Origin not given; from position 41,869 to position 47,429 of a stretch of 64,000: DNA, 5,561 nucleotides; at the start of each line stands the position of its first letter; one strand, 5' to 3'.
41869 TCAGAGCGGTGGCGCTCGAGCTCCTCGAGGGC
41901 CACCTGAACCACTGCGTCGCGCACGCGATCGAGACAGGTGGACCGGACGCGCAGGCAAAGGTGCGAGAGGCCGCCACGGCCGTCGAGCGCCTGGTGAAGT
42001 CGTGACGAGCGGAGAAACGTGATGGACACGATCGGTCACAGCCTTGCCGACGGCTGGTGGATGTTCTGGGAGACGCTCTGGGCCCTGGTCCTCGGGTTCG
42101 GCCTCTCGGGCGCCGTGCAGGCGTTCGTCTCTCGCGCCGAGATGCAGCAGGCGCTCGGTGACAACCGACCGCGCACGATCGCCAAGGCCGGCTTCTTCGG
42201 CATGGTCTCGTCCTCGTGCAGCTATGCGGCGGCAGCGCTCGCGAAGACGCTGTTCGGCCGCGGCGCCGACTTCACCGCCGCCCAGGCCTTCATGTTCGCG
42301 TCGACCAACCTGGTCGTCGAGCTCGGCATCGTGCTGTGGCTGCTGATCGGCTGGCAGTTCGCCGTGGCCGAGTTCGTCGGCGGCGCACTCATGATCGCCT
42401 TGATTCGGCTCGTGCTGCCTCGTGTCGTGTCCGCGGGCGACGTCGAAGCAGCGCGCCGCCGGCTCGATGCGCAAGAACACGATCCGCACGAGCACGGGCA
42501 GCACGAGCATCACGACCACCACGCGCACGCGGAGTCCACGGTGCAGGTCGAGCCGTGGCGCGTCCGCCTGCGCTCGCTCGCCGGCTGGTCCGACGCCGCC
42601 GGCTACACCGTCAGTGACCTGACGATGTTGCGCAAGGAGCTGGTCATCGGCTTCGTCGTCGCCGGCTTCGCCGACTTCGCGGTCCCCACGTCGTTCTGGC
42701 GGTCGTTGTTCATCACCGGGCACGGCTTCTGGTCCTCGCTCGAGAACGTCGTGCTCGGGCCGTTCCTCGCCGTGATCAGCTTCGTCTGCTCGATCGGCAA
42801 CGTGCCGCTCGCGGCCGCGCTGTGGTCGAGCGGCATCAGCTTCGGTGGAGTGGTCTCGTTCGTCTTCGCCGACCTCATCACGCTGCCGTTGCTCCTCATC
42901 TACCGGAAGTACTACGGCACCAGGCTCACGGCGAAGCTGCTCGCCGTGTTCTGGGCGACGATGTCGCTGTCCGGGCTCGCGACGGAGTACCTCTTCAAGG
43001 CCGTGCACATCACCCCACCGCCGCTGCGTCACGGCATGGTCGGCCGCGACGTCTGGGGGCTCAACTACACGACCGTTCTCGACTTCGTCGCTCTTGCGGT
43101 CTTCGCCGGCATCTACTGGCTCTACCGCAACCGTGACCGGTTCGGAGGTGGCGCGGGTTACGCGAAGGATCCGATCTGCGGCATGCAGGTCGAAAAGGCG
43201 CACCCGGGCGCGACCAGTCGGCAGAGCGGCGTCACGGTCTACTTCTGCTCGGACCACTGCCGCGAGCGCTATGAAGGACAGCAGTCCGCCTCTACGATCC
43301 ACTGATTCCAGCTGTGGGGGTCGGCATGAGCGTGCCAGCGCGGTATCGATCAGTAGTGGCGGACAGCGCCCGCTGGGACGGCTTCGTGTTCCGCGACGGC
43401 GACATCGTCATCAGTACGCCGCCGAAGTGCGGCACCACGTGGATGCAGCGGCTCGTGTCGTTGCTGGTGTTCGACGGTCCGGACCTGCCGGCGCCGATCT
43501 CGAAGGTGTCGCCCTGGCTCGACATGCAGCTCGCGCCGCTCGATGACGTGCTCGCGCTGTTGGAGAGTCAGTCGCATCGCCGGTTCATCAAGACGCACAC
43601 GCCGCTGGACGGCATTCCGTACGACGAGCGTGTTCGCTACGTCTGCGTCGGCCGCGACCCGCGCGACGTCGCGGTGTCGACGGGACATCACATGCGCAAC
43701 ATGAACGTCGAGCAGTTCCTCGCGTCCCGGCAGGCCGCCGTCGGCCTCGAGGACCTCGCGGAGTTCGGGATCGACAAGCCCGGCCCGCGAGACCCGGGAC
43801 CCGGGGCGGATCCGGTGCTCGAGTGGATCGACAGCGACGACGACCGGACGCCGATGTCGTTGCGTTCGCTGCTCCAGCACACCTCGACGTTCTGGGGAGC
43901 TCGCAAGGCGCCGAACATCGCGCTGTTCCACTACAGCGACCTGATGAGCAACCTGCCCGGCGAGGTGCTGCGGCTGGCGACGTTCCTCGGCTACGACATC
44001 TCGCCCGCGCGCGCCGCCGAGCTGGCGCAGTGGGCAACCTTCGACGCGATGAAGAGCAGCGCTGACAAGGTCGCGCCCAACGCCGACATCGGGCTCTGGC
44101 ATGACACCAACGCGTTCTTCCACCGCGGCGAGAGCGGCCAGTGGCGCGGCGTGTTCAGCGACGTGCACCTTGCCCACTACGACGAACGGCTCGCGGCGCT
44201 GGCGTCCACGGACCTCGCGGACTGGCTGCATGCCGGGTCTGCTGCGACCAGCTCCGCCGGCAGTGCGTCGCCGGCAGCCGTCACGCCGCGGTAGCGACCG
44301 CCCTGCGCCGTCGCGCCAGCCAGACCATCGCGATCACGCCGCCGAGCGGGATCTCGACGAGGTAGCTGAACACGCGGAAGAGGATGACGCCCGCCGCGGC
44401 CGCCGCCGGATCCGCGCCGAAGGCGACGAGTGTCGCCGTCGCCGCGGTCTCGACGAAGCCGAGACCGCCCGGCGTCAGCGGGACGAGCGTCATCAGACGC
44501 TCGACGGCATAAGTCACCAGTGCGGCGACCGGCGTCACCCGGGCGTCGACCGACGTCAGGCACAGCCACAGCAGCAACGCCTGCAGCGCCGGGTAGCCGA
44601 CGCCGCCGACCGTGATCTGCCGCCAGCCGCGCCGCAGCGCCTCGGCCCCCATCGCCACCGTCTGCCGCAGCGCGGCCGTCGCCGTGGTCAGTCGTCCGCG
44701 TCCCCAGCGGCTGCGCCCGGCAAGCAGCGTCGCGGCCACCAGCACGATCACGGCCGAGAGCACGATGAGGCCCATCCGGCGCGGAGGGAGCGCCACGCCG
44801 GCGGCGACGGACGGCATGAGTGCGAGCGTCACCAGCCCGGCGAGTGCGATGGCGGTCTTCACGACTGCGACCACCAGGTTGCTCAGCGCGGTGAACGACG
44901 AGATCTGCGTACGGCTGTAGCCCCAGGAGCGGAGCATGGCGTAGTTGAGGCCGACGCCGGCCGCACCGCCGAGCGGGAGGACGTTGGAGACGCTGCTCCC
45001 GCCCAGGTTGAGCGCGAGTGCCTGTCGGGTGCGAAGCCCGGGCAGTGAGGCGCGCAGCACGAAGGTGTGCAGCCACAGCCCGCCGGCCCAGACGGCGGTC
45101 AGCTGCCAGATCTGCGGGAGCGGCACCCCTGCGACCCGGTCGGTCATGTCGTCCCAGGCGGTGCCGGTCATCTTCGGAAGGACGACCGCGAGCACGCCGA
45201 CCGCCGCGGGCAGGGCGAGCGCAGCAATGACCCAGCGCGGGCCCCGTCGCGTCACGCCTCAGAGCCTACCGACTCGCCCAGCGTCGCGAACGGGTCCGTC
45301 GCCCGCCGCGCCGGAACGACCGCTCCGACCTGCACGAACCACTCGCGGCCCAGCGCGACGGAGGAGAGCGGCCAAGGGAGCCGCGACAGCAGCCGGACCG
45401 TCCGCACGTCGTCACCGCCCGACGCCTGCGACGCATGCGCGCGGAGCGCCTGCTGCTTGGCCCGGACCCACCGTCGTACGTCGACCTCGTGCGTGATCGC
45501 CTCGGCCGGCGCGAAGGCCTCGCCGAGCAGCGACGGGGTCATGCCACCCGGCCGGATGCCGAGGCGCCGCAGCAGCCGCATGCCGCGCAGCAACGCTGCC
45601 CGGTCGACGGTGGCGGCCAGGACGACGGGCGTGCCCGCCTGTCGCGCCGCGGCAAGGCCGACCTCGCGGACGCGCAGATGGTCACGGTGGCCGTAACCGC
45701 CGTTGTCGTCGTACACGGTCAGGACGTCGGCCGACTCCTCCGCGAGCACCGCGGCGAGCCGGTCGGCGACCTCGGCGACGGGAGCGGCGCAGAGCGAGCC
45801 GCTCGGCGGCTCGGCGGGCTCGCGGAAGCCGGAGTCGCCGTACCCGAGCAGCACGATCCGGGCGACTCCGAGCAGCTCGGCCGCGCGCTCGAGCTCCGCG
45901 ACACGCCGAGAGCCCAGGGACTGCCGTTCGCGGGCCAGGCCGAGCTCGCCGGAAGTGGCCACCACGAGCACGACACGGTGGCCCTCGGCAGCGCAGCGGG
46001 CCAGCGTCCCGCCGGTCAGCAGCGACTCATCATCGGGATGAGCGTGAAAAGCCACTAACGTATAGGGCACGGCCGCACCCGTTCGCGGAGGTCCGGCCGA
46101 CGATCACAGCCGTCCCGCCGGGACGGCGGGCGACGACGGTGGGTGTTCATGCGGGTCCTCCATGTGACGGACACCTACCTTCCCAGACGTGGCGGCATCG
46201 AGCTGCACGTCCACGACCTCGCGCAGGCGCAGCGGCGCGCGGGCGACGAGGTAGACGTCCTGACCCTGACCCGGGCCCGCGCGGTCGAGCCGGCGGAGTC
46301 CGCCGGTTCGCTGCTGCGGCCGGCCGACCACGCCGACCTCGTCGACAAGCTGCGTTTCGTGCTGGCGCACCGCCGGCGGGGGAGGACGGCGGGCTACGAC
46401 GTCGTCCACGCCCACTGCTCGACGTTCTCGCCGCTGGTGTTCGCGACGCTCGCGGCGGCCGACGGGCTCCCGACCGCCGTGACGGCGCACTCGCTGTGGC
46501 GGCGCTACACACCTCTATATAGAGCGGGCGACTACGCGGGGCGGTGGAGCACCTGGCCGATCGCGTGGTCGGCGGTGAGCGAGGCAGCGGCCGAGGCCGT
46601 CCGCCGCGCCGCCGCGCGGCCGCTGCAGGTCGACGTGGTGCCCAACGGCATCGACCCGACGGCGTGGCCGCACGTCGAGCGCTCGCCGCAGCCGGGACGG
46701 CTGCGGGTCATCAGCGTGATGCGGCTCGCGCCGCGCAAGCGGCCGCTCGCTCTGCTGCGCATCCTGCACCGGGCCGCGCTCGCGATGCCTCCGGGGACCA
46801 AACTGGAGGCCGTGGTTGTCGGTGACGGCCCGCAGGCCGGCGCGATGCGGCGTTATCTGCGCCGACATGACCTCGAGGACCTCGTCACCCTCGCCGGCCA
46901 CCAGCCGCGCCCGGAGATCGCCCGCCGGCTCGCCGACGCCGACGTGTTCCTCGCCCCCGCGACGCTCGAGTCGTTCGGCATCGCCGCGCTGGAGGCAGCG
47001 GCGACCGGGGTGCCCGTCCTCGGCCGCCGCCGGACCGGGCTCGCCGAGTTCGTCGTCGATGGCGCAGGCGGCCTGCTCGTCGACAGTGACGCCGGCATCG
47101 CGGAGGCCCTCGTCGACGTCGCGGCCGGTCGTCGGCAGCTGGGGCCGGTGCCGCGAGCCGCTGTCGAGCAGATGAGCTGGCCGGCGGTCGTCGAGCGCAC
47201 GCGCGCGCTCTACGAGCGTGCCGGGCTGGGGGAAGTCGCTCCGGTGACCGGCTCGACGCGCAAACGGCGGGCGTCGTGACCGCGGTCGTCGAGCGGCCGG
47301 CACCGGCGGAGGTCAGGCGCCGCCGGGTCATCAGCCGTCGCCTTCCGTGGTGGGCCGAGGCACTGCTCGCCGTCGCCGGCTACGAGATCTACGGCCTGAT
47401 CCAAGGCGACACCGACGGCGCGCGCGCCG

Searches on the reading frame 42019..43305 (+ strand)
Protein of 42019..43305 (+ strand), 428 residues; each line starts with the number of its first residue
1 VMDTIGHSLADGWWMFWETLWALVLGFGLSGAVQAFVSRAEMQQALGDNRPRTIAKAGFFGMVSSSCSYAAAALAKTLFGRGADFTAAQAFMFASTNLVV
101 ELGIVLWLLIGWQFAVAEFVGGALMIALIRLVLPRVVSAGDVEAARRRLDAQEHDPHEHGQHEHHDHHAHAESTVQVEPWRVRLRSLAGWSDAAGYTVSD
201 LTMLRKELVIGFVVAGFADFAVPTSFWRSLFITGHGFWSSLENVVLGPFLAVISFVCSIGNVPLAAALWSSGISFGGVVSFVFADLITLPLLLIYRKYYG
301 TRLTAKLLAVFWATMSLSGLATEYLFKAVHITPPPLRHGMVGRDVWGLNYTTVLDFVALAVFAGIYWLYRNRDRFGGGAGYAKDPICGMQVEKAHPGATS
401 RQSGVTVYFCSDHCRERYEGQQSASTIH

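Call 21: search_protein_families(library=pfam, proteins=[window:42019-43305:+], max_evalue=0.001)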
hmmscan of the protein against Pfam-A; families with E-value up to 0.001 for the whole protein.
window:42019-43305:+ (428 aa): 2 families
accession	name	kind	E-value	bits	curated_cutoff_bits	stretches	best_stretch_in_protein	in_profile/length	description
PF03773.19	ArsP_1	-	1.2e-63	215.5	32.3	1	15-323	12-293/294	Predicted permease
PF04945.19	YHS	-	0.00013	22.3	30.3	1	383-419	2-37/47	YHS domain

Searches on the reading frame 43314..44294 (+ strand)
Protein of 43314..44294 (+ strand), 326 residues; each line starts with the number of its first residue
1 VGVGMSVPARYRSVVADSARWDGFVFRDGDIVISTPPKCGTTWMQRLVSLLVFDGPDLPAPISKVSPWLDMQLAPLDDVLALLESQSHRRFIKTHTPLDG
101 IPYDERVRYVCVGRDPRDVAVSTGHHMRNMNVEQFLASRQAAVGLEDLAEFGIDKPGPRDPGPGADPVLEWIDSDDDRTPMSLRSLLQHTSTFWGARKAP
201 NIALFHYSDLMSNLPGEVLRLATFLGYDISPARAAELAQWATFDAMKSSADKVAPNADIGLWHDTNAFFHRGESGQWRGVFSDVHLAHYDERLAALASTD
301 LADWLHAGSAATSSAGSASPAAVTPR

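Call 21: search_protein_families(library=pfam, proteins=[window:43314-44294:+], max_evalue=0.001)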
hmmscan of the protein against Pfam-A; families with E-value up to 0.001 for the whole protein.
window:43314-44294:+ (326 aa): 1 family
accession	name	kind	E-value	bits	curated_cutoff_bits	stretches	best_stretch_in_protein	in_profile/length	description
PF00685.33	Sulfotransfer_1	-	6.9e-40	137.5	22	1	28-291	1-245/255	Sulfotransferase domain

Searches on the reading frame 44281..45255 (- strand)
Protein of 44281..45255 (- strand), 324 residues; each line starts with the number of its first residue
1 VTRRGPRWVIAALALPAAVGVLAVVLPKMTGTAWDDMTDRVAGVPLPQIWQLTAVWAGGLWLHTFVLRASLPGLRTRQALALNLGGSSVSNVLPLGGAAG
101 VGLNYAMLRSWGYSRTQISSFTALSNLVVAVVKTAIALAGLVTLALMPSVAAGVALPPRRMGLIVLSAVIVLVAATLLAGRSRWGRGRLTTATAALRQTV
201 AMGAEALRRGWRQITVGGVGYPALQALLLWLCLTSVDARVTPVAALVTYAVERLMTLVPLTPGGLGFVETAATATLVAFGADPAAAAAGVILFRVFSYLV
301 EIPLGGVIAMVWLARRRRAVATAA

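Call 21: search_protein_families(library=pfam, proteins=[window:44281-45255:-], max_evalue=0.001)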
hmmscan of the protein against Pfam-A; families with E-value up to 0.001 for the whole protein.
window:44281-45255:- (324 aa): 2 families
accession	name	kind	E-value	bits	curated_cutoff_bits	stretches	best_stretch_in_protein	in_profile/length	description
PF03706.18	LPG_synthase_TM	-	4.9e-20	72.6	33.4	1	18-305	6-302/302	Lysylphosphatidylglycerol synthase TM region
PF02687.27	FtsX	-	0.00071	20.1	25.5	1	105-180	30-112/120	FtsX-like permease C-terminal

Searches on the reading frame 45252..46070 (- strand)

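Call 21: search_protein_families(library=pfam, proteins=[window:45252-46070:-], max_evalue=0.001)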
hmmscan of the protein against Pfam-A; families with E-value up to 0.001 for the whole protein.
window:45252-46070:- (272 aa): 1 family
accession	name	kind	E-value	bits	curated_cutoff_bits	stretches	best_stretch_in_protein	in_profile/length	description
PF02585.22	PIG-L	-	3.1e-27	96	28.2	1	7-141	2-128/129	GlcNAc-PI de-N-acetylase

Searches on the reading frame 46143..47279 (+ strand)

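Call 21: search_protein_families(library=pfam, proteins=[window:46143-47279:+], max_evalue=0.001)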
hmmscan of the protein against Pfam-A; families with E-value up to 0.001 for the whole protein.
window:46143-47279:+ (378 aa): 6 families
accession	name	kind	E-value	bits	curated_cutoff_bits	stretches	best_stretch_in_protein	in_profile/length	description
PF13439.12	Glyco_transf_4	-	3.6e-22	79.6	28.5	1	17-172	2-168/170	Glycosyltransferase Family 4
PF00534.26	Glycos_transf_1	-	2.5e-21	76.4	26.4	1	185-317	14-146/172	Glycosyl transferases group 1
PF13692.12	Glyco_trans_1_4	-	3.4e-20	73.2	27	1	188-326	3-139/142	Glycosyl transferases group 1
PF13579.12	Glyco_trans_4_4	-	3.4e-15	57.2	29.7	1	17-169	1-158/158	Glycosyl transferase 4-like domain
PF20706.3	GT4-conflict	-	1.5e-12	47.6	26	1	151-307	163-323/385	Family 4 Glycosyltransferase in conflict systems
PF13524.12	Glyco_trans_1_2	-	3.7e-05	24.1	25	0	225-327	19-112/144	Glycosyl transferase-like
